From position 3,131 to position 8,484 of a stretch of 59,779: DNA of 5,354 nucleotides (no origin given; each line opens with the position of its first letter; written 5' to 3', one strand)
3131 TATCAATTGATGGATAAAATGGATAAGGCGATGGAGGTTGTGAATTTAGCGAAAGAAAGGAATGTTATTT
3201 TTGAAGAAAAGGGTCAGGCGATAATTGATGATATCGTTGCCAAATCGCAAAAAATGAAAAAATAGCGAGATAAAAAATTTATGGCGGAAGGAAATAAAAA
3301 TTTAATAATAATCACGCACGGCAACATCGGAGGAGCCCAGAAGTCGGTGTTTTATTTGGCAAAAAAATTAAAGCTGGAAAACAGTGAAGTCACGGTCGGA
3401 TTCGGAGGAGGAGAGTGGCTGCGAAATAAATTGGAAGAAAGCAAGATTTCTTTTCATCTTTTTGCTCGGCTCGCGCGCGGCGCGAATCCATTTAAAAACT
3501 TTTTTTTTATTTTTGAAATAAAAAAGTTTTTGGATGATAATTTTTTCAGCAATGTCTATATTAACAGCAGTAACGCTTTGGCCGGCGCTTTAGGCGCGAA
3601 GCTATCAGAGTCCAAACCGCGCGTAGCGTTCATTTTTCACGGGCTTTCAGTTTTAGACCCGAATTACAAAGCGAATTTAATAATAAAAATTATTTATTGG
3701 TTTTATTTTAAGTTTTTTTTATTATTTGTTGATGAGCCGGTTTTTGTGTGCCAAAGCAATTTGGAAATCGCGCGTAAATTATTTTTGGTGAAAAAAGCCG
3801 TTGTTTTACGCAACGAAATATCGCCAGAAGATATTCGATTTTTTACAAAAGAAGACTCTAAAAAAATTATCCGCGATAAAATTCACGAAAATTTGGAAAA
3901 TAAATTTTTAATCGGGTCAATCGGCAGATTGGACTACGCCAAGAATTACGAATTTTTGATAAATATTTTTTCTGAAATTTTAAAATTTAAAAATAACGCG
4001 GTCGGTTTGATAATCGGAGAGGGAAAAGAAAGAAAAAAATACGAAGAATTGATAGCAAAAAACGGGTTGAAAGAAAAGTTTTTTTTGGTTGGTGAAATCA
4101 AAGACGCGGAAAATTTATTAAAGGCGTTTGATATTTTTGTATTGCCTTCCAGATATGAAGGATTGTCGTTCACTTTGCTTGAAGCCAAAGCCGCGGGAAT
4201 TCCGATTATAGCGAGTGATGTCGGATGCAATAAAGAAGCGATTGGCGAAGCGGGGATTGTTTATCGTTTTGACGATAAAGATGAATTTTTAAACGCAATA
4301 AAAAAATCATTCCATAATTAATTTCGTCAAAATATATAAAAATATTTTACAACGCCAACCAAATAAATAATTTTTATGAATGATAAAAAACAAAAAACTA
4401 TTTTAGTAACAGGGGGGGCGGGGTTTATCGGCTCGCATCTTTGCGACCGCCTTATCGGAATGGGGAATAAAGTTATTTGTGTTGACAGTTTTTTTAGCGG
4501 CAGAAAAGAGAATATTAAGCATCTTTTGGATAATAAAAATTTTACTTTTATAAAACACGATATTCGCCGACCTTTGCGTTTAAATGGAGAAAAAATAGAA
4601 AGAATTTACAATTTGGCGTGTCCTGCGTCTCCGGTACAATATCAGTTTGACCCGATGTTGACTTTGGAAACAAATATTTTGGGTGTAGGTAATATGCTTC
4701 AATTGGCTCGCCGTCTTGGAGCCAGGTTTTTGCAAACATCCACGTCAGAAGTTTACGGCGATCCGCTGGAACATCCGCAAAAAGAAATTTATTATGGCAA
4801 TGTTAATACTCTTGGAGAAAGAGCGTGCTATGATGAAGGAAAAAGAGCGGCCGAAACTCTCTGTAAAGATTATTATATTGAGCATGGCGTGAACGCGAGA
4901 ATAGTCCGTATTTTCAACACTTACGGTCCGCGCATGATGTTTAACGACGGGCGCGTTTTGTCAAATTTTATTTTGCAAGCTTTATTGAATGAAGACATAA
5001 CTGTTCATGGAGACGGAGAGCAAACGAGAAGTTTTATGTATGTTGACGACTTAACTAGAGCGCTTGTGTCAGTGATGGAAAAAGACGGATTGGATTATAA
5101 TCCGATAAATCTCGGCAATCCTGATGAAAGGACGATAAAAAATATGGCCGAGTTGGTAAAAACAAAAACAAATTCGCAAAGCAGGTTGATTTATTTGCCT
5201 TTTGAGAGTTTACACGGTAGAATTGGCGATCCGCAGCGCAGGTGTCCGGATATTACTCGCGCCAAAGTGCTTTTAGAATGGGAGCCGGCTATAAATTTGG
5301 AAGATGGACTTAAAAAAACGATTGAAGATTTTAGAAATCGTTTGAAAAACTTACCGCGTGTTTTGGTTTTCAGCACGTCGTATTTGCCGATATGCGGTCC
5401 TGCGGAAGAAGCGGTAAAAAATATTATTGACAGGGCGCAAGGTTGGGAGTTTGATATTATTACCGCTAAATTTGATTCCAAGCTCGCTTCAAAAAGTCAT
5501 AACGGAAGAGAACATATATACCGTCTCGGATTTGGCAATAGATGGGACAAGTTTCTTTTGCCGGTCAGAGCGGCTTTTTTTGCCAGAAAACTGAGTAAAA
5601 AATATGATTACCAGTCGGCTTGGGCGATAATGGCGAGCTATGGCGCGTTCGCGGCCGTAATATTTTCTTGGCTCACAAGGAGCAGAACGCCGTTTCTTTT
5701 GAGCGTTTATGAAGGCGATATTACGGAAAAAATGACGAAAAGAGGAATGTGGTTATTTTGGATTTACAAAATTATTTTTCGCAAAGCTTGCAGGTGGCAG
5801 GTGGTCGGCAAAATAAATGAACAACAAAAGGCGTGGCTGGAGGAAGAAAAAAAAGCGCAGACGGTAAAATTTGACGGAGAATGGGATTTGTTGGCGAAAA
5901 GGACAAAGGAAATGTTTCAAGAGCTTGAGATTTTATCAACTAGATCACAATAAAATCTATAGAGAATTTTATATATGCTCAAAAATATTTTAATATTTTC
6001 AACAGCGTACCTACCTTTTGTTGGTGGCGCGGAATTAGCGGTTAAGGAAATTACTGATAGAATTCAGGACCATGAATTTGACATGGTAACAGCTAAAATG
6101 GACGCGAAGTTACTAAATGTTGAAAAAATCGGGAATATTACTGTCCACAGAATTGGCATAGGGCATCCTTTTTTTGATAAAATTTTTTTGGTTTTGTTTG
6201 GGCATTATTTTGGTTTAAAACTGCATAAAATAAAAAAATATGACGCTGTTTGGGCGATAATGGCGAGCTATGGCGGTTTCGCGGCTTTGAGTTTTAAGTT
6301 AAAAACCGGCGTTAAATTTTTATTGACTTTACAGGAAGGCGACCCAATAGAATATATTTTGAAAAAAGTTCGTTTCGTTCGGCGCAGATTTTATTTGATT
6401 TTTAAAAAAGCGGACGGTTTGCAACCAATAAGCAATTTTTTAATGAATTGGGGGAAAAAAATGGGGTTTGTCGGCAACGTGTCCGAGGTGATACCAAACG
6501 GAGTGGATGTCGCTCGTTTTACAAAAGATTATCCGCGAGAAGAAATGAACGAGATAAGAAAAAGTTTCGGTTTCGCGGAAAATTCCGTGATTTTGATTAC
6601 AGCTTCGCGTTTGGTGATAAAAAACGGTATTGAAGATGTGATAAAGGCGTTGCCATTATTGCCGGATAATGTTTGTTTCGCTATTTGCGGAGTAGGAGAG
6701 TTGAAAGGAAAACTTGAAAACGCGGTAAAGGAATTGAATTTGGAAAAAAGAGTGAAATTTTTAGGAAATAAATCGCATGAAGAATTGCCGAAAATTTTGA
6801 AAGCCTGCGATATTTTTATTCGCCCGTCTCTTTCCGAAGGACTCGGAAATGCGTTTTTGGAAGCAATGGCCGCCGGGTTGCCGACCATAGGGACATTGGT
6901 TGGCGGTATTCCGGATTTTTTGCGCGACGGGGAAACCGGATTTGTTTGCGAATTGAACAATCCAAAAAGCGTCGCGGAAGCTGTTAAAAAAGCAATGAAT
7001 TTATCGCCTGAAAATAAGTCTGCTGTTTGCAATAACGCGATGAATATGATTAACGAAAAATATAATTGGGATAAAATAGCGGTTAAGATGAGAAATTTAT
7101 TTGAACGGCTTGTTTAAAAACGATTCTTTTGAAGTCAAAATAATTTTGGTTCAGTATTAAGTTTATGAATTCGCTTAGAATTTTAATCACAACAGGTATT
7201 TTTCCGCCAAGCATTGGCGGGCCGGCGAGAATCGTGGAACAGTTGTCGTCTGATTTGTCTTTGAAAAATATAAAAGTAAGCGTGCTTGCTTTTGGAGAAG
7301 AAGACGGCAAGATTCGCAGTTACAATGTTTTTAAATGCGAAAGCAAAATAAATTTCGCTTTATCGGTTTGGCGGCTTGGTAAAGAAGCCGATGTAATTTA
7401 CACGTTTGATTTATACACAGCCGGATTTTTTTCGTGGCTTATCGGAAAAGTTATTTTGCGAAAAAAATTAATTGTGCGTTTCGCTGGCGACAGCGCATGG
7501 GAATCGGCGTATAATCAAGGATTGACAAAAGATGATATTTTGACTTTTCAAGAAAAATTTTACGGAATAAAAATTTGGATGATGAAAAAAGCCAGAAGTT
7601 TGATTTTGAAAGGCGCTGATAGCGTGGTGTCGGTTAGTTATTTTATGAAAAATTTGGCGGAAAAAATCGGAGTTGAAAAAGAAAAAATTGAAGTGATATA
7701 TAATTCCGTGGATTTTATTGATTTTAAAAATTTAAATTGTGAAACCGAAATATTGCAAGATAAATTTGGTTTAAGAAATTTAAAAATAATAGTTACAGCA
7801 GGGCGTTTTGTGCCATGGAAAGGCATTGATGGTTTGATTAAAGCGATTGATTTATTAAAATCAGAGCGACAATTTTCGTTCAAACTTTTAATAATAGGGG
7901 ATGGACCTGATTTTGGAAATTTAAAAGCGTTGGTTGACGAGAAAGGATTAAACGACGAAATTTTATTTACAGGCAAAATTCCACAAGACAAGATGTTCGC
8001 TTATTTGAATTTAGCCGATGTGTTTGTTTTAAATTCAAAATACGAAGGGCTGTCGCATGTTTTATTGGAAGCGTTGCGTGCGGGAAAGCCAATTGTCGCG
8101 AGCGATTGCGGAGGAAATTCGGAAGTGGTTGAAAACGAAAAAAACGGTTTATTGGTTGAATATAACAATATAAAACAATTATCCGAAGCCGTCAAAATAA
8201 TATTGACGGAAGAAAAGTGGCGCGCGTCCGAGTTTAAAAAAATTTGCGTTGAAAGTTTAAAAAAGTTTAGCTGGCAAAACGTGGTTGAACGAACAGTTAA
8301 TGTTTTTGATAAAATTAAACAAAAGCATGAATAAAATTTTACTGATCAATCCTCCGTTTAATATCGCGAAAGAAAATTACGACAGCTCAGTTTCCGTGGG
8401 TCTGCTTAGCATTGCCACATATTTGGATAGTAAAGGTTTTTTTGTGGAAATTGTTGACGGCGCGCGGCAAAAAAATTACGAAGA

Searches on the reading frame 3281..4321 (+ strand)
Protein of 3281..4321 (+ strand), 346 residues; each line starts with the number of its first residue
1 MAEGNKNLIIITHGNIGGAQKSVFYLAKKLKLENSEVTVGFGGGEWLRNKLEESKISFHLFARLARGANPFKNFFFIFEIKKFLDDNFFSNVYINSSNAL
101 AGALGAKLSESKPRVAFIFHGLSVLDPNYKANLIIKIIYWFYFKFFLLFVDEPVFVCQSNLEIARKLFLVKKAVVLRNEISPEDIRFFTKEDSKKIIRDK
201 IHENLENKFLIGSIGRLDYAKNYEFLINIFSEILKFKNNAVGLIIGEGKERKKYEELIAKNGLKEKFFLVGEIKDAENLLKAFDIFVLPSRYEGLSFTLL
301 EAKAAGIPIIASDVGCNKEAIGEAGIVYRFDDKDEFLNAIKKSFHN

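Call 8: search_protein_families(library=pfam, proteins=[window:3281-4321:+], max_evalue=0.0001)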
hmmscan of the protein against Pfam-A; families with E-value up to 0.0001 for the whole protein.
window:3281-4321:+ (346 aa): 3 families
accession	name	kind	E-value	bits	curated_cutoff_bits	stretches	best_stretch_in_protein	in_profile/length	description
PF00534.26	Glycos_transf_1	-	2.5e-30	105.7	26.4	1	200-344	7-156/172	Glycosyl transferases group 1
PF13692.12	Glyco_trans_1_4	-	1.1e-29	103.9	27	1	210-343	3-139/142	Glycosyl transferases group 1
PF13439.12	Glyco_transf_4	-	4.5e-08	33.7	28.5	1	16-178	1-164/170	Glycosyltransferase Family 4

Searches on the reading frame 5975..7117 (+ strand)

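Call 8: search_protein_families(library=pfam, proteins=[window:5975-7117:+], max_evalue=0.0001)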
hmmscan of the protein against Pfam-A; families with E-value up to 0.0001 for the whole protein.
window:5975-7117:+ (380 aa): 5 families
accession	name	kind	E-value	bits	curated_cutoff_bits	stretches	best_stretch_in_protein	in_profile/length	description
PF00534.26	Glycos_transf_1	-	8.6e-40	136.5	26.4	1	192-348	3-163/172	Glycosyl transferases group 1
PF13692.12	Glyco_trans_1_4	-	7.8e-31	107.7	27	1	206-341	3-140/142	Glycosyl transferases group 1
PF13439.12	Glyco_transf_4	-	1e-09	39.1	28.5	1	16-181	1-170/170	Glycosyltransferase Family 4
PF13524.12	Glyco_trans_1_2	-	7.9e-06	26.3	25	1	254-372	27-142/144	Glycosyl transferase-like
PF20706.3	GT4-conflict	-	9.1e-06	25.3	26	1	265-368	269-381/385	Family 4 Glycosyltransferase in conflict systems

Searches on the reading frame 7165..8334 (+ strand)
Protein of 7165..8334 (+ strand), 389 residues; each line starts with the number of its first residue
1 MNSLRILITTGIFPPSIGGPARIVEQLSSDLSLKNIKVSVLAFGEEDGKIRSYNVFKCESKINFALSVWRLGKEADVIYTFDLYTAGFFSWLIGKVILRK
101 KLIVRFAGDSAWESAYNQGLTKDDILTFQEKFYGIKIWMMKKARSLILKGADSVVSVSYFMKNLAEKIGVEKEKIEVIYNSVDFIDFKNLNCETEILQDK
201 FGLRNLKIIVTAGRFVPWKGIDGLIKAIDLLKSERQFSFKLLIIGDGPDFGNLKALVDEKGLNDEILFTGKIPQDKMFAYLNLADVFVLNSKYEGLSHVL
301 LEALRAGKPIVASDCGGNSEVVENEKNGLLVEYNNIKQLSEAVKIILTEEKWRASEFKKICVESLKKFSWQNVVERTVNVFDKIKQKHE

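Call 8: search_protein_families(library=pfam, proteins=[window:7165-8334:+], max_evalue=0.0001)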
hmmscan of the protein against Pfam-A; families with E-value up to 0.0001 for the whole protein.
window:7165-8334:+ (389 aa): 5 families
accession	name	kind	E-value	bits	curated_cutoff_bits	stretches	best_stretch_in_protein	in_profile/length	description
PF00534.26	Glycos_transf_1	-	1.1e-42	145.9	26.4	1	203-353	11-162/172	Glycosyl transferases group 1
PF13692.12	Glyco_trans_1_4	-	1.1e-34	120.2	27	1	207-348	2-141/142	Glycosyl transferases group 1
PF13439.12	Glyco_transf_4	-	1.1e-09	38.9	28.5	1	17-183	1-167/170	Glycosyltransferase Family 4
PF13579.12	Glyco_trans_4_4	-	2.1e-05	25.3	29.7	1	63-180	58-157/158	Glycosyl transferase 4-like domain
PF20706.3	GT4-conflict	-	4.3e-05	23.1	26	1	202-325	194-323/385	Family 4 Glycosyltransferase in conflict systems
